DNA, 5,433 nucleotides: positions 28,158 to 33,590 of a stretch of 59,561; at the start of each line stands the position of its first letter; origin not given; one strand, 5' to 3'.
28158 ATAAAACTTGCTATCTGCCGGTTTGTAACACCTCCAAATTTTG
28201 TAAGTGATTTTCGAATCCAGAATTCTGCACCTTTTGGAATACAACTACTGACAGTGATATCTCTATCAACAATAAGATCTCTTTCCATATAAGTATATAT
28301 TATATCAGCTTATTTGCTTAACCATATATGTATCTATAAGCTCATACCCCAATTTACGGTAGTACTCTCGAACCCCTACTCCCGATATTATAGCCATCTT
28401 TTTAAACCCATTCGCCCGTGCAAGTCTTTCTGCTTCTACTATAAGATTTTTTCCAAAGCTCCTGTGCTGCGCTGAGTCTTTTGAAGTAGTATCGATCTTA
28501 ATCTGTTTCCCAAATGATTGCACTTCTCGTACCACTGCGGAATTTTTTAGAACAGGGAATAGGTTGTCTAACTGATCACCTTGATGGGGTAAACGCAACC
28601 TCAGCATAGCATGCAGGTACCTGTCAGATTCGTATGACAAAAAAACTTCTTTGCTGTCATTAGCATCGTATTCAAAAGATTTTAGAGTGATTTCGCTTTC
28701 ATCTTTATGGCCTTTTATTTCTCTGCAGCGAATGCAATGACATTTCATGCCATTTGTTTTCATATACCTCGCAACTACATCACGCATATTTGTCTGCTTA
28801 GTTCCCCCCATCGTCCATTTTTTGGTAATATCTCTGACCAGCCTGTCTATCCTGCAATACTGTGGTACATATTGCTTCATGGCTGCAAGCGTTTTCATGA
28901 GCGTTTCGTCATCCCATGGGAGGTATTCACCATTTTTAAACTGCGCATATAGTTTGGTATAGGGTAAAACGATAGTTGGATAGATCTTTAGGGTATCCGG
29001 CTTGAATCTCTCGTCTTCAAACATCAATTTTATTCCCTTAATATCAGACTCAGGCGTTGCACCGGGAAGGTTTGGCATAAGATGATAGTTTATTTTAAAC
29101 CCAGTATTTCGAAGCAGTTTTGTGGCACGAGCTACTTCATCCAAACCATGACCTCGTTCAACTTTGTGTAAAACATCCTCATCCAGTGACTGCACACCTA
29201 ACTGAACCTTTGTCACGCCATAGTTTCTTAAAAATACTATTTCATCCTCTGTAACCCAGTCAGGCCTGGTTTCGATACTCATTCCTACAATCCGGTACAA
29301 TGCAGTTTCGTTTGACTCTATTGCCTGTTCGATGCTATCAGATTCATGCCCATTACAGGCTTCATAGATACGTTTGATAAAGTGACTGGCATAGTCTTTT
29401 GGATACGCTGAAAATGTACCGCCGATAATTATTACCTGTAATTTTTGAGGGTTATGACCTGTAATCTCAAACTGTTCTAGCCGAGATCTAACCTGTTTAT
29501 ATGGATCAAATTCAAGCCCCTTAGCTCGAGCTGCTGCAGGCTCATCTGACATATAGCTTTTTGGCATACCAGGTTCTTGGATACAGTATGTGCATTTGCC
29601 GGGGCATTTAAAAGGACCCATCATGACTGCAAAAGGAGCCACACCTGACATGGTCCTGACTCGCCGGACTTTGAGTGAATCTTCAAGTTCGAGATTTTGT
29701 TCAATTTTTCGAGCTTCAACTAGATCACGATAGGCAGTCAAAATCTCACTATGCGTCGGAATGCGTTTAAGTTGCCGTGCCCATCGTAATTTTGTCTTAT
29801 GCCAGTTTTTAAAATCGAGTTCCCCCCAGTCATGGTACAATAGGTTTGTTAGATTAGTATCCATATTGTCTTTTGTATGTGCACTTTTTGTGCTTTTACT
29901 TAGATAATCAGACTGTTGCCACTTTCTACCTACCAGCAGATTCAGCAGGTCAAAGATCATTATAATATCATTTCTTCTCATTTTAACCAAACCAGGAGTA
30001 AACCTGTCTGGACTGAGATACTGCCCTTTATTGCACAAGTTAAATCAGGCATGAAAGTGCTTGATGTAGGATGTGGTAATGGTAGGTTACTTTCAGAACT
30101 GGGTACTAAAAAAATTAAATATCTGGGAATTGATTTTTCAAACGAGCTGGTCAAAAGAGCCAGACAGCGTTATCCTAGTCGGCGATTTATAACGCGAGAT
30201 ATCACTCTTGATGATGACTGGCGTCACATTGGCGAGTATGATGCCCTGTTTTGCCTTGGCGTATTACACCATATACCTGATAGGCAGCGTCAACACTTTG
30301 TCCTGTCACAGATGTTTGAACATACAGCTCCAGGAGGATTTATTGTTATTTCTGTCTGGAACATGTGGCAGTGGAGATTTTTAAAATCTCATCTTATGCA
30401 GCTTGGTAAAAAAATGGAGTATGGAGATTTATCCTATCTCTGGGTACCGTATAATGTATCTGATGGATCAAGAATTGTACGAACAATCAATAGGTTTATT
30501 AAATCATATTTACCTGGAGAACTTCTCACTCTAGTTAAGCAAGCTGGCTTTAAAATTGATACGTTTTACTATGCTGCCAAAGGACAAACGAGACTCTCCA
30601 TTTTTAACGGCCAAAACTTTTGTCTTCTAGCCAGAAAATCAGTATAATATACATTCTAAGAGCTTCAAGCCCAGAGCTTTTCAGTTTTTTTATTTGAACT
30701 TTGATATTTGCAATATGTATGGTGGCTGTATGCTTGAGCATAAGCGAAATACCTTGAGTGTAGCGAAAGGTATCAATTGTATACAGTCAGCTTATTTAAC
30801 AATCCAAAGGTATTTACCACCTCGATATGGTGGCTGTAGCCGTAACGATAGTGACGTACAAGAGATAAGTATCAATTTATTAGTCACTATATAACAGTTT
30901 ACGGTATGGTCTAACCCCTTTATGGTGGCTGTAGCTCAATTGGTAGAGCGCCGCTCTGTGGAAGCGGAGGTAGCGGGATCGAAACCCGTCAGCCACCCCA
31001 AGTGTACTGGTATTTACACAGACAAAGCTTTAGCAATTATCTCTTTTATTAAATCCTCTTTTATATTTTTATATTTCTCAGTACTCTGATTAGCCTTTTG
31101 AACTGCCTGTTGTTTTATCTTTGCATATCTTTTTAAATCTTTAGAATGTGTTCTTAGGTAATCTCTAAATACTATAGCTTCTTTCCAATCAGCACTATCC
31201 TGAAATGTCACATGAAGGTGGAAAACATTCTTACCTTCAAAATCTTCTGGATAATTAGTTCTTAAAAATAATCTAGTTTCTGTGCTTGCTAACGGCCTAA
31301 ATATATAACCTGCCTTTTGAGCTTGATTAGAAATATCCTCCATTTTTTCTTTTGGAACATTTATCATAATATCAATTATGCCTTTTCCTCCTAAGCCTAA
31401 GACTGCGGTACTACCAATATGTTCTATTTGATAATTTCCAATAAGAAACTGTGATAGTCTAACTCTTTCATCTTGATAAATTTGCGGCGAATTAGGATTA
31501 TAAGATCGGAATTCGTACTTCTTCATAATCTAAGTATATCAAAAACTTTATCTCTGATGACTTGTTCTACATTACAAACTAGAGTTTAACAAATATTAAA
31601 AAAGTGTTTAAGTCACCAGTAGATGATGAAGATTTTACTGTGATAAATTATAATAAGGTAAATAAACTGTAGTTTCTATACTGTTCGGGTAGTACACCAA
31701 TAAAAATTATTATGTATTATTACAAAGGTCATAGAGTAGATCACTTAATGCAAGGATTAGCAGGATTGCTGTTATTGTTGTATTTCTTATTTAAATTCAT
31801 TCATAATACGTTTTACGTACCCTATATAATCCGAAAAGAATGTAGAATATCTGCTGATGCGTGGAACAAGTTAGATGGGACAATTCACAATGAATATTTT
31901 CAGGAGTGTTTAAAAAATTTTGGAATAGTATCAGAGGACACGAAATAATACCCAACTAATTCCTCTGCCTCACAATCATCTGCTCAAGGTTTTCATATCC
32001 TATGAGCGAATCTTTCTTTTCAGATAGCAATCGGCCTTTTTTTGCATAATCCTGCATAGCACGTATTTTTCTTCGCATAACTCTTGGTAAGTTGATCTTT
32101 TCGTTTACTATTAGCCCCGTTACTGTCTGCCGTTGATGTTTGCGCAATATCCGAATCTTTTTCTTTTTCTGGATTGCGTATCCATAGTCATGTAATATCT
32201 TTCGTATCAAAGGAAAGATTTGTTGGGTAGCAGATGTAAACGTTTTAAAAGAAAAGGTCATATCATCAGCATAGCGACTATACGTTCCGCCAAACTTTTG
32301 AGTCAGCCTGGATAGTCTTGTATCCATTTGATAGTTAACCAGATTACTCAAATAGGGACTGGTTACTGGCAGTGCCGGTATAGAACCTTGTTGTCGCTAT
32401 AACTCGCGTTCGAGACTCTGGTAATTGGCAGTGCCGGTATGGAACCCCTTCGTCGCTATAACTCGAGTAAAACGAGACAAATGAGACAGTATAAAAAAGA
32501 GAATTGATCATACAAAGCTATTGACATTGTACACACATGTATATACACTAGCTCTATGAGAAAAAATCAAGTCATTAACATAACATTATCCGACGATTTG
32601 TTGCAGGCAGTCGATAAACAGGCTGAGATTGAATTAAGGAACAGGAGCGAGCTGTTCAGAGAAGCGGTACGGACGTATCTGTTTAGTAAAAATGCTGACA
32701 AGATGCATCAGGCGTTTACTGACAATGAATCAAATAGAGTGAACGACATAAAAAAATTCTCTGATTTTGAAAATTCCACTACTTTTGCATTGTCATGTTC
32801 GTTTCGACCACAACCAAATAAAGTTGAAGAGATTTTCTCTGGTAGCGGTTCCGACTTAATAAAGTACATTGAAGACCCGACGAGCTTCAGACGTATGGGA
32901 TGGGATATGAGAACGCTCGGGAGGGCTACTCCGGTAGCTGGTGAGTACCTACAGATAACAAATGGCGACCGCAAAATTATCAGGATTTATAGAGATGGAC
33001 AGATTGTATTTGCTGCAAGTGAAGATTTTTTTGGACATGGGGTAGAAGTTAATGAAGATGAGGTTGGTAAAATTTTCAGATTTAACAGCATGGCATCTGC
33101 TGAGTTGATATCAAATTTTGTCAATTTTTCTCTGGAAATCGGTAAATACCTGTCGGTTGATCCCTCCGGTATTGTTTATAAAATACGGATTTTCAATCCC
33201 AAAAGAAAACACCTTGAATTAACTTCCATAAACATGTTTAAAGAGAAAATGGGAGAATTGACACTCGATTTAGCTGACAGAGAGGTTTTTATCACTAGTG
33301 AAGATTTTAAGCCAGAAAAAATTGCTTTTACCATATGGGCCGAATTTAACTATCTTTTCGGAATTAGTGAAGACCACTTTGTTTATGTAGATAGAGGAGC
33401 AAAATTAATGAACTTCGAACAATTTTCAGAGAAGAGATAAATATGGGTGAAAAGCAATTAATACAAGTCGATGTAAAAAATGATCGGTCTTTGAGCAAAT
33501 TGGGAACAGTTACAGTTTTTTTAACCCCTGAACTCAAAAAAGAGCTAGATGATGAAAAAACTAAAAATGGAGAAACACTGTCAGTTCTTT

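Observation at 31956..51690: A retron reverse-transcriptase gene split in mid-motif by an 18.7 kb serine-recombinase element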

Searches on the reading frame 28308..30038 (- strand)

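Call 65: search_protein_families(library=ncbifam, proteins=[window:28308-30038:-], max_evalue=1e-10)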
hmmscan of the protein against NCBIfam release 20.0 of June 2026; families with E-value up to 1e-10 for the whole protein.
window:28308-30038:- (577 aa): 8 families
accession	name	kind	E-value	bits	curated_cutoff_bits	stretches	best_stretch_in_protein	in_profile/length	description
TIGR01211.1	ELP3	subfamily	1.3e-154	515.6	350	1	83-576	23-522/522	tRNA uridine(34) 5-carboxymethylaminomethyl modification radical SAM/GNAT enzyme Elp3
TIGR01212.1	TIGR01212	equivalog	6.1e-23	81.4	180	1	248-419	107-279/302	tRNA modification radical SAM protein MnmL/YtqA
TIGR00539.1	hemN_rel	equivalog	1.6e-16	60.4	205.4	1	145-378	10-209/361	radical SAM family heme chaperone HemW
NF006067.1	PRK08208.1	equivalog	5.8e-16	58.5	380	1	240-379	114-246/427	STM4012 family radical SAM protein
TIGR04013.1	B12_SAM_MJ_1487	hypoth_equivalog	4.3e-12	45.6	251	1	256-340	246-331/382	TIGR04013 family B12-binding domain/radical SAM domain-containing protein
TIGR03994.1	rSAM_HemZ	equivalog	2e-11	43.7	321.4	0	145-353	94-274/401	coproporphyrinogen dehydrogenase HemZ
TIGR00538.1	hemN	equivalog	2.3e-11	43.2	324.95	1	247-380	134-265/454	oxygen-independent coproporphyrinogen III oxidase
NF006060.0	PRK08207.1-3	equivalog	6.9e-11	41.6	653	0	253-371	243-360/477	coproporphyrinogen III oxidase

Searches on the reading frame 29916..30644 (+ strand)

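Call 55: search_protein_families(library=pfam, proteins=[window:29916-30644:+], max_evalue=0.001)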
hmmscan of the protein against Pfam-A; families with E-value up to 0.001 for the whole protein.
window:29916-30644:+ (243 aa): 14 families
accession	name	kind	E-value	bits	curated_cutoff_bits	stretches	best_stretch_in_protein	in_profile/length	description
PF13489.12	Methyltransf_23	-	9.7e-19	68.1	27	1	32-214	9-161/164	Methyltransferase domain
PF08242.18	Methyltransf_12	-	9.3e-17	62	30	1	49-143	1-98/98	Methyltransferase domain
PF13649.12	Methyltransf_25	-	4.7e-15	56.5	27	1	48-141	1-97/97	Methyltransferase domain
PF13847.12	Methyltransf_31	-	1.5e-14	54.3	27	1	43-156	2-114/145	Methyltransferase domain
PF08241.18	Methyltransf_11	-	3.9e-13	50.3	21.2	1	49-145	1-95/95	Methyltransferase domain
PF02353.26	CMAS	-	1.6e-09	37.9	27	1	40-148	58-167/273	Mycolic acid cyclopropane synthetase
PF07021.18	MetW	-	1.4e-07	31.7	21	1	41-176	10-137/193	Methionine biosynthesis protein MetW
PF08003.17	Methyltransf_9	-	7e-06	25.7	23.8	1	26-143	98-215/315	Protein of unknown function (DUF1698)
PF03291.22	mRNA_G-N7_MeTrfase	-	1.3e-05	24.9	26.6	1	38-88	55-106/315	mRNA (guanine-N(7))-methyltransferase domain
PF01135.25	PCMT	-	1.6e-05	25.2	20.3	1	22-89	51-121/210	Protein-L-isoaspartate(D-aspartate) O-methyltransferase (PCMT)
PF05401.17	NodS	-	1.9e-05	25.1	24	1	11-141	14-140/201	Nodulation protein S (NodS)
PF13679.12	Methyltransf_32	-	0.00011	22.6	27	1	9-87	3-74/143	Methyltransferase domain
PF01209.24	Ubie_methyltran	-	0.00012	21.9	20.1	1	12-95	19-101/233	ubiE/COQ5 methyltransferase family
PF03848.20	TehB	-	0.00088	19.2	20.4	0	30-145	17-132/193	Tellurite resistance protein TehB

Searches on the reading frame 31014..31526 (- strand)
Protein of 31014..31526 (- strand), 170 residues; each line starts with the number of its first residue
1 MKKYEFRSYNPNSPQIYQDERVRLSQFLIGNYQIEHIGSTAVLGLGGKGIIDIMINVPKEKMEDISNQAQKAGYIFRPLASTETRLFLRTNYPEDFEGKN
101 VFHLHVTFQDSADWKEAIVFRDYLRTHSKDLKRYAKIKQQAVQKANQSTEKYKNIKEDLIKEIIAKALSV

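Call 6: search_protein_families(library=padloc, proteins=[window:31014-31526:-], max_evalue=0.001)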
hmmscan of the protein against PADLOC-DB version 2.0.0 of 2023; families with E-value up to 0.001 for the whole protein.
window:31014-31526:- (170 aa): 0 families

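Call 30: list_cluster_members(proteins=[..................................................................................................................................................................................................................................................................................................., L087:1495-1863:+, window:31017-31526:-, window:32556-33437:+, window:48736-49812:-, window:29916-30644:+])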
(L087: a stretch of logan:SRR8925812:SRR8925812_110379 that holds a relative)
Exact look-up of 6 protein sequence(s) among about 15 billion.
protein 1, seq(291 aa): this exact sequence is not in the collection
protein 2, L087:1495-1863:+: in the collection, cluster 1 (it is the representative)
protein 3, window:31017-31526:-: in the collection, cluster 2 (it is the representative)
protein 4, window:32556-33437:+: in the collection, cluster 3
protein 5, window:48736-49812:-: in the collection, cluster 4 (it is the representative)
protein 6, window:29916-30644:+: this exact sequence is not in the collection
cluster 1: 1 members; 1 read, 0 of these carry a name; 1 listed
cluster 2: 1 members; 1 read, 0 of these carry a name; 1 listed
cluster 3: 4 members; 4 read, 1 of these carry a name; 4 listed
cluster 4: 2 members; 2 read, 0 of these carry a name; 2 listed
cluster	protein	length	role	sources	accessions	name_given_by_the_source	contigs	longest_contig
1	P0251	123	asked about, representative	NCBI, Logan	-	-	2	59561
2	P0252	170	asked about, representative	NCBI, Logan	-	-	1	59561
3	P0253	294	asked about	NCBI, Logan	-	-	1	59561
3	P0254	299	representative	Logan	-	-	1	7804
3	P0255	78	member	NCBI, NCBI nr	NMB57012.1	ribbon-helix-helix protein, CopG family, partial [Candidatus Beckwithbacteria bacterium] | ribbon-helix-helix protein, CopG family [Candidatus Beckwithbacteria bacterium]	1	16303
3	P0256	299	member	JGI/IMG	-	-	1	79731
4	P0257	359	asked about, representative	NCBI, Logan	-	-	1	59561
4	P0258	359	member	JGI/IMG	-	-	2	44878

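Call 55: search_protein_families(library=pfam, proteins=[window:31017-31526:-], max_evalue=0.001)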
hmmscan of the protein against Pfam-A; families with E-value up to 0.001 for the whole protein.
window:31017-31526:- (170 aa): 1 family
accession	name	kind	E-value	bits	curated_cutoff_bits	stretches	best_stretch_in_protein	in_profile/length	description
PF04229.20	GrpB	-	9.5e-38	130.3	25.5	1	7-165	5-158/159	GrpB protein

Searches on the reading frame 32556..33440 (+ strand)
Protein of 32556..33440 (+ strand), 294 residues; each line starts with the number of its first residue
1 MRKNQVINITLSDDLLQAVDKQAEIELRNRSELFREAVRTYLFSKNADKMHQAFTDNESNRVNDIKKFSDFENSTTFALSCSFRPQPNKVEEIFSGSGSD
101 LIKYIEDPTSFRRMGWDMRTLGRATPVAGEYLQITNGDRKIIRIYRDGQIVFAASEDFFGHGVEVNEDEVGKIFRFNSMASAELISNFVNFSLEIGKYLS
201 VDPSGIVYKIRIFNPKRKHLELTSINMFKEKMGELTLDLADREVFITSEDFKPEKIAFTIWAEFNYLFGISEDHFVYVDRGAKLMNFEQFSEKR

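Call 6: search_protein_families(library=padloc, proteins=[window:32556-33440:+], max_evalue=0.001)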
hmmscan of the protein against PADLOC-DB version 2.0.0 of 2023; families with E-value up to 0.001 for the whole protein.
window:32556-33440:+ (294 aa): 0 families

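Call 54: search_protein_families(library=phrogs, proteins=[window:32556-33437:+], max_evalue=0.001)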
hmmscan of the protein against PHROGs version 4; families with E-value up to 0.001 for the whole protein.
window:32556-33437:+ (294 aa): 1 family
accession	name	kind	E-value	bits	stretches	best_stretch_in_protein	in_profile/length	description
phrog_15666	-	unknown function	8.7e-08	33.3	1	4-55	2-53/81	-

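Call 55: search_protein_families(library=pfam, proteins=[window:32556-33437:+], max_evalue=0.001)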
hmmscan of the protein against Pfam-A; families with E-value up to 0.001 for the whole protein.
window:32556-33437:+ (294 aa): 1 family
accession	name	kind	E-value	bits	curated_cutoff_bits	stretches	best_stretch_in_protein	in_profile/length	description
PF01402.27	RHH_1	-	5.5e-07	29.8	20.5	1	7-42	2-37/39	Ribbon-helix-helix protein, copG family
